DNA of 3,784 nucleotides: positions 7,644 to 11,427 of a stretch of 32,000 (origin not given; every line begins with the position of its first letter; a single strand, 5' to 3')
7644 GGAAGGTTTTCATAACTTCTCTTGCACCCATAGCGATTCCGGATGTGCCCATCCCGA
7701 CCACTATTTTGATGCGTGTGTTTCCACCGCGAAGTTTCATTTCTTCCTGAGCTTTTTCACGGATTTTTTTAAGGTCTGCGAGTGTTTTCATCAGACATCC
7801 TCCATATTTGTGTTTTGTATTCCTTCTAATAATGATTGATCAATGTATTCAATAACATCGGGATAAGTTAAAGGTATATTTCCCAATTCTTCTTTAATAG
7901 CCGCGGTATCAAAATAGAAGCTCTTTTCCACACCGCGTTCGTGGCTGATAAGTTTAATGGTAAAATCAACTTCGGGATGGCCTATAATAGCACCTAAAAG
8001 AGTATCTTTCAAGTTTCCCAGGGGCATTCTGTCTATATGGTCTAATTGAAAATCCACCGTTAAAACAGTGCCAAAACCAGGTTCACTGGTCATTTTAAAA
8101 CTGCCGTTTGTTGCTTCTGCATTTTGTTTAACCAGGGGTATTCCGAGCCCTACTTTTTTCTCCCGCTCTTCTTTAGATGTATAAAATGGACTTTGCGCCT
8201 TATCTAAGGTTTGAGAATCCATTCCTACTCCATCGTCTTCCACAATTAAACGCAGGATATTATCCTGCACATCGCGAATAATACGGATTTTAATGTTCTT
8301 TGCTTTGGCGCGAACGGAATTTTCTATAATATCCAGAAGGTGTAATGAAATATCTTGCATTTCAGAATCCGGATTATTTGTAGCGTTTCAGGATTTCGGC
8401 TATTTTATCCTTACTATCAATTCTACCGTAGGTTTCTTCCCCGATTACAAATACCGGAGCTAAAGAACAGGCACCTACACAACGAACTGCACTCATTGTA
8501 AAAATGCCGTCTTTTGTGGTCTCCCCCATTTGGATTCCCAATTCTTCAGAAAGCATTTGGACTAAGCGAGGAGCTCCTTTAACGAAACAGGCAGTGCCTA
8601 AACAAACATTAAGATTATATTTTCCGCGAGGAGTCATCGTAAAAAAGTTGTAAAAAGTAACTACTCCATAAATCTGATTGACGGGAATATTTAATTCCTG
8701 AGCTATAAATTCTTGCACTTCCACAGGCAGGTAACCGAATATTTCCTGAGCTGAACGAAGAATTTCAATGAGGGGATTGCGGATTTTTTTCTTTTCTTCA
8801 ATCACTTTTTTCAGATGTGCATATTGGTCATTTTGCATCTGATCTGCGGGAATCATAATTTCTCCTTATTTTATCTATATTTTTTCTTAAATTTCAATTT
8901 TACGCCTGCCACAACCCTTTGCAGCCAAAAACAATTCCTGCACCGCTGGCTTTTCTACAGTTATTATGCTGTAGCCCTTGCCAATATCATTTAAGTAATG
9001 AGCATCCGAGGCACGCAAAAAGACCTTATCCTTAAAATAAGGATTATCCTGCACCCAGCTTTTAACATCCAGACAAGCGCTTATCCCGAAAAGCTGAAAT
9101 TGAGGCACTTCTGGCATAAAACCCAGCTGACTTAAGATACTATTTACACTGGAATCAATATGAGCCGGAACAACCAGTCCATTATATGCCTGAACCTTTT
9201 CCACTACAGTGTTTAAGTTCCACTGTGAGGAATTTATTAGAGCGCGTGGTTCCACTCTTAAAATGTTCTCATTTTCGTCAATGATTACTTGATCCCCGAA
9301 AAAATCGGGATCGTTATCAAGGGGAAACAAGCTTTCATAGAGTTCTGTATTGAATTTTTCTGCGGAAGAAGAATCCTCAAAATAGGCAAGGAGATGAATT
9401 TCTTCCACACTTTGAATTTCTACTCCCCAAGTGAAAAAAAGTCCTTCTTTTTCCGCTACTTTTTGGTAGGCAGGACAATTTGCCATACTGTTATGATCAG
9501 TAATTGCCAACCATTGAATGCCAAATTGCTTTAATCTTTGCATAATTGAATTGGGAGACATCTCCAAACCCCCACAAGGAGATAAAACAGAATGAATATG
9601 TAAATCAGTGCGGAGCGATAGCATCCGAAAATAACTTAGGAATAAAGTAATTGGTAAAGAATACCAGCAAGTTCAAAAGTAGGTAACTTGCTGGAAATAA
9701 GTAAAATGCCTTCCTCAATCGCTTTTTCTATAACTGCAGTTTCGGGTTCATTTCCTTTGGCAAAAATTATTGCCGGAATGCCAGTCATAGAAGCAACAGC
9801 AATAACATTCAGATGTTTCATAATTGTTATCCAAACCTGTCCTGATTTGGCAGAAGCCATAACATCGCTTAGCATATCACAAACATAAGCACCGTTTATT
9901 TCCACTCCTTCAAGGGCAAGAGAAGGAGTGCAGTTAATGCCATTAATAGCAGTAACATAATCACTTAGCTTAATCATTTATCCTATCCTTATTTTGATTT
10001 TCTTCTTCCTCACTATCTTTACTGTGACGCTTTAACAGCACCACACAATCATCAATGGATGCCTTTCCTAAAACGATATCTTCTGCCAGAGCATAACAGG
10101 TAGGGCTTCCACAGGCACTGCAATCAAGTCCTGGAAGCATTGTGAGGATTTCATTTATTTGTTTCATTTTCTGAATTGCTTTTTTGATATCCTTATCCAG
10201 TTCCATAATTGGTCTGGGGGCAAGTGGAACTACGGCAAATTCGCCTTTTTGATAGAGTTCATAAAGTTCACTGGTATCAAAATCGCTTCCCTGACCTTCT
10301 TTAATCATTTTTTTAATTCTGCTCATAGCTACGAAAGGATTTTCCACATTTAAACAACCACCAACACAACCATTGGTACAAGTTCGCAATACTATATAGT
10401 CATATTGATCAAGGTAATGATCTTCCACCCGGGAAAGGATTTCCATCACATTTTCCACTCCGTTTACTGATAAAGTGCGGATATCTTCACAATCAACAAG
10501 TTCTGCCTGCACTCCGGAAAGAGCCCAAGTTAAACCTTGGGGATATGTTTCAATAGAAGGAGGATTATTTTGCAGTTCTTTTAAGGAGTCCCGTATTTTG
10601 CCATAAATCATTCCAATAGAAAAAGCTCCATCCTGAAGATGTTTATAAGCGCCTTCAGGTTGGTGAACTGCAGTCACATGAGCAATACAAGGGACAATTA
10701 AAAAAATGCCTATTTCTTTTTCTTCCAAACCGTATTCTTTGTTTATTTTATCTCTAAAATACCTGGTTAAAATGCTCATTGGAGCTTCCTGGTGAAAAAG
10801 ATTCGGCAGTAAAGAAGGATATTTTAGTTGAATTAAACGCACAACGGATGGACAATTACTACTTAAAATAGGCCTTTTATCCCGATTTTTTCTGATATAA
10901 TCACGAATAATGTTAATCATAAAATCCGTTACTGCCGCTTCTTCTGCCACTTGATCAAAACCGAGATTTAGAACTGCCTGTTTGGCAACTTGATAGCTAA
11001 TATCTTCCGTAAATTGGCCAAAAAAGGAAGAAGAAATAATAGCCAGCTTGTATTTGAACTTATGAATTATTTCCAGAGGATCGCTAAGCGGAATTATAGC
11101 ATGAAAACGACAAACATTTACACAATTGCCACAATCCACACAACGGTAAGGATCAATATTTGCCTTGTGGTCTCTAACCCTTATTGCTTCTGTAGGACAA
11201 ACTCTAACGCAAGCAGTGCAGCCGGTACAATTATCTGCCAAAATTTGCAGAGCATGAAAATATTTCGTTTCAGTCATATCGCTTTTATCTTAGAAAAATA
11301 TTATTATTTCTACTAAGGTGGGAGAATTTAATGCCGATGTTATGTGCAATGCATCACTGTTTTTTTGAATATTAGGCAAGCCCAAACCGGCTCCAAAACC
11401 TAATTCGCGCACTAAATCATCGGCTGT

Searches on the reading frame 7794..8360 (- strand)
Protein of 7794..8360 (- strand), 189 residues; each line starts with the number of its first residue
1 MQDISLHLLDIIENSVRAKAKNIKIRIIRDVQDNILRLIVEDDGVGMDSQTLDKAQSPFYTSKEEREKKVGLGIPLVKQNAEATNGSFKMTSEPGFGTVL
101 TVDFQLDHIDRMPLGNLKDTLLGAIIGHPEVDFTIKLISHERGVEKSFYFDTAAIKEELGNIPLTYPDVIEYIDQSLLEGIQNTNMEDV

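Call 13: search_protein_families(library=pfam, proteins=[window:7794-8360:-], max_evalue=0.001)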
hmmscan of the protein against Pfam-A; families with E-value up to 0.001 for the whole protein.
window:7794-8360:- (189 aa): 2 families
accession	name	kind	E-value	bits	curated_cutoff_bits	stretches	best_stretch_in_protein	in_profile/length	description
PF02518.31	HATPase_c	-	1.1e-15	58.5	26.4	1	8-106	10-109/111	Histidine kinase-, DNA gyrase B-, and HSP90-like ATPase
PF13589.12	HATPase_c_3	-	1.5e-10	41.7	25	1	8-68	7-65/137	Histidine kinase-, DNA gyrase B-, and HSP90-like ATPase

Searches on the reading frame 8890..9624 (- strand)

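Call 11: search_protein_families(library=phrogs, proteins=[window:8890-9624:-], max_evalue=0.001)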
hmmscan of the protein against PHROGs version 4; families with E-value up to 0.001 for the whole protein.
window:8890-9624:- (245 aa): 2 families
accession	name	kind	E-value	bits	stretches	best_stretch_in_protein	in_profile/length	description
phrog_405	-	DNA, RNA and nucleotide metabolism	2.6e-06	26.6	1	7-75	46-113/1190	DNA polymerase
phrog_7513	-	unknown function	3.4e-05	23.9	1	5-75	11-80/461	-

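Call 13: search_protein_families(library=pfam, proteins=[window:8890-9624:-], max_evalue=0.001)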
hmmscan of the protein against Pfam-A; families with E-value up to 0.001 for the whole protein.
window:8890-9624:- (245 aa): 1 family
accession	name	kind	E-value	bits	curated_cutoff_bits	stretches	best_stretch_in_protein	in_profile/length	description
PF02811.25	PHP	-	1.3e-09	39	26.4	1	7-80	1-77/164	PHP domain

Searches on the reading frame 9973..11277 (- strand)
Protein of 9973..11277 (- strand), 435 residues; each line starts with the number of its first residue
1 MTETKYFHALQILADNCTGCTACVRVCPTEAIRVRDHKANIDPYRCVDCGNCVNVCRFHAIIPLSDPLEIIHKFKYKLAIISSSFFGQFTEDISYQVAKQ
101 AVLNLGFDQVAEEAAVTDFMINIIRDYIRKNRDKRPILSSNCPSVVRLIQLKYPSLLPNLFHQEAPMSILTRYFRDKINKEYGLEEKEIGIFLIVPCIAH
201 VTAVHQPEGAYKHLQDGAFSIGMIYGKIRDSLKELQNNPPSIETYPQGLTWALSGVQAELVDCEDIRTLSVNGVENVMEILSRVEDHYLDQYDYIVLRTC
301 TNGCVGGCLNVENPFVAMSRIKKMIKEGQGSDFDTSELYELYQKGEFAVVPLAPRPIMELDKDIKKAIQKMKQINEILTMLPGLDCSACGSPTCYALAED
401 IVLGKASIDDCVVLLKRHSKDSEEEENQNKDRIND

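Call 11: search_protein_families(library=phrogs, proteins=[window:9973-11277:-], max_evalue=0.001)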
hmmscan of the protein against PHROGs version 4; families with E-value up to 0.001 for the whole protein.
window:9973-11277:- (435 aa): 2 families
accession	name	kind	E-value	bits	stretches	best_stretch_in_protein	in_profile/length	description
phrog_8732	-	unknown function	5.2e-05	24.8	1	12-64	4-58/107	-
phrog_16249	-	moron, auxiliary metabolic gene and host takeover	0.00071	20.3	1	12-60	62-113/208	ferredoxin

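Call 13: search_protein_families(library=pfam, proteins=[window:9973-11277:-], max_evalue=0.001)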
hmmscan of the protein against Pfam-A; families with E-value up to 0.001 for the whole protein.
window:9973-11277:- (435 aa): 11 families
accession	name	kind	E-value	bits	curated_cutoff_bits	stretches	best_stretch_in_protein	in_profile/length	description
PF02906.19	Fe_hyd_lg_C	-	6.3e-25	88.7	22.1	1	78-307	4-244/245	Iron only hydrogenase large subunit, C-terminal domain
PF04060.18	FeS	-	2e-13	50.3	23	1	381-412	1-32/33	Putative Fe-S cluster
PF00037.32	Fer4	-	1.7e-11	43.8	21.1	2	12-33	3-24/24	4Fe-4S binding domain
PF13237.11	Fer4_10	-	1.2e-09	38.4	25.5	1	12-56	4-52/53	4Fe-4S dicluster domain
PF12838.12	Fer4_7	-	1.9e-09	38.3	27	1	16-59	1-51/52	4Fe-4S dicluster domain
PF12837.12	Fer4_6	-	1.2e-08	34.9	25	2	13-32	5-24/24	4Fe-4S binding domain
PF13187.11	Fer4_9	-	1.8e-07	31.5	27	1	16-60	1-51/52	4Fe-4S dicluster domain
PF14697.11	Fer4_21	-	5.8e-07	30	35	1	10-33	34-58/59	4Fe-4S dicluster domain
PF12797.12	Fer4_2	-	1.6e-05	25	24.5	1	12-29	5-22/22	4Fe-4S binding domain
PF25160.1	LdpA_Fe-S-bd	-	0.0002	21.5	27.6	0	22-61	8-43/49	LdpA Fe-S cluster-binding domain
PF13484.11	Fer4_16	-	0.0004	21.5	30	1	16-47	1-30/66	4Fe-4S double cluster binding domain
